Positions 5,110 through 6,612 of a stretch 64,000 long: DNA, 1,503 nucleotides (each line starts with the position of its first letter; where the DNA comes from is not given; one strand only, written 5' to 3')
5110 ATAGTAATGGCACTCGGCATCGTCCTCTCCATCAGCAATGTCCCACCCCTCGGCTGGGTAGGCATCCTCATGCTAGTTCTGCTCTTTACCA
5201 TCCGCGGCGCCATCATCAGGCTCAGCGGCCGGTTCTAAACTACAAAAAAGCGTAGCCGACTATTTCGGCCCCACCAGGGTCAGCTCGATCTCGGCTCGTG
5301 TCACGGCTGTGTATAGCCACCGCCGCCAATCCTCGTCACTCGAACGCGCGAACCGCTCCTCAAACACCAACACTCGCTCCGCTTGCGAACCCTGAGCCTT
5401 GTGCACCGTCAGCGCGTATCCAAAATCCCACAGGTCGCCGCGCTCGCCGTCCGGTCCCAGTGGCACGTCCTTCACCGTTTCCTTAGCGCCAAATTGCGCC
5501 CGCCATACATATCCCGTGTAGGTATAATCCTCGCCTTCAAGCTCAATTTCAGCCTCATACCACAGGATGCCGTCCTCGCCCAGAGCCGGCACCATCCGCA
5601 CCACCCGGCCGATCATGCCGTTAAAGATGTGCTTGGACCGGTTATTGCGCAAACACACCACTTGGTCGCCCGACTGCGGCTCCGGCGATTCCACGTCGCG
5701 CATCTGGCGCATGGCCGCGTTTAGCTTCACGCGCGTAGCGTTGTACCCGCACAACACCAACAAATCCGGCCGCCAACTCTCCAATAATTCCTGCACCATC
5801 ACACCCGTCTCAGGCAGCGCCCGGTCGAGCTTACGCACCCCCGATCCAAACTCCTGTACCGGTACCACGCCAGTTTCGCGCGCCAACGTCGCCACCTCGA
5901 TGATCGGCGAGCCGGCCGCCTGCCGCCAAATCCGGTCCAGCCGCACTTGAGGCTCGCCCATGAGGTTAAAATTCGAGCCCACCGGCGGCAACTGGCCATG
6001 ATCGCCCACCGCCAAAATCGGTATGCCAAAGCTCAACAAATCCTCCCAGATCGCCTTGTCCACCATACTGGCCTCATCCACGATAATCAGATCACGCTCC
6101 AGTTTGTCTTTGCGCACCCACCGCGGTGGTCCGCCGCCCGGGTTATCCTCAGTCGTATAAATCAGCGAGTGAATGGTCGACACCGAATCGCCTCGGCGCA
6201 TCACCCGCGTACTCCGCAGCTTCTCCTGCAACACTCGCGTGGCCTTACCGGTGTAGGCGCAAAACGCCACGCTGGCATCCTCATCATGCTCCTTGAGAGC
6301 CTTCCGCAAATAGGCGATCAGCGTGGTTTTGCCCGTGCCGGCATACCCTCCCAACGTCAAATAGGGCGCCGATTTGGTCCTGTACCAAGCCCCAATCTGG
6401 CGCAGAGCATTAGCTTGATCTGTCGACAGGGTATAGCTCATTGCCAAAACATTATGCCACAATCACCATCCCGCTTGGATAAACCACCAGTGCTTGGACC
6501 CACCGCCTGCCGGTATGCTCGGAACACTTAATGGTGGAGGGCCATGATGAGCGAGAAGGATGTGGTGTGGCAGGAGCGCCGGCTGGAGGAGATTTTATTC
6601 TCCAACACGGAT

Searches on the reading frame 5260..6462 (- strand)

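Call 12: search_protein_families(library=pfam, proteins=[window:5260-6462:-], max_evalue=0.01)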
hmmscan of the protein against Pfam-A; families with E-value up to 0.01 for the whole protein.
window:5260-6462:- (400 aa): 13 families
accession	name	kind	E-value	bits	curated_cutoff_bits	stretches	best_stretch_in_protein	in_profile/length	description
PF13604.12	AAA_30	-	2.7e-23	83.2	27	1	12-193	2-167/191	AAA domain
PF13245.12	AAA_19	-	5e-21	75.7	25.1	1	31-162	10-133/134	AAA domain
PF13538.12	UvrD_C_2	-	3.8e-16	59.1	27.4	1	348-397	2-52/52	UvrD-like helicase C-terminal domain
PF05970.20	PIF1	-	3.5e-07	30.5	25.9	1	12-142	2-122/223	PIF1-like helicase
PF09848.15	SLFN-g3_helicase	-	3.6e-07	30.2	24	1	38-132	7-89/354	Schlafen group 3, DNA/RNA helicase domain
PF24883.2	NPHP3_N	-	3.6e-06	27.7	24.8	1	23-85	12-75/164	Nephrocystin 3, N-terminal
PF13401.12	AAA_22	-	1.1e-05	26.1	27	1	32-145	5-107/130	AAA domain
PF01443.25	Viral_helicase1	-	1.2e-05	25.7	21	0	350-396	179-226/228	Viral superfamily 1 RNA helicase core domain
PF18335.7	SH3_13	-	5e-05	23.4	41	1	263-290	27-54/65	ATP-dependent RecD-like DNA helicase SH3 domain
PF13086.12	AAA_11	-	5.4e-05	23.5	27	0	34-84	19-74/257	AAA domain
PF13191.12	AAA_16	-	0.0001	23.3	32.6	1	28-64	20-52/167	AAA ATPase domain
PF00580.27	UvrD-helicase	-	0.0002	21.6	23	1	39-101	21-86/271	UvrD/REP helicase N-terminal domain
PF05127.21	NAT10_TcmA_helicase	-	0.0011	19.3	22.7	1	41-145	6-113/176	RNA cytidine acetyltransferase NAT10/TcmA, helicase domain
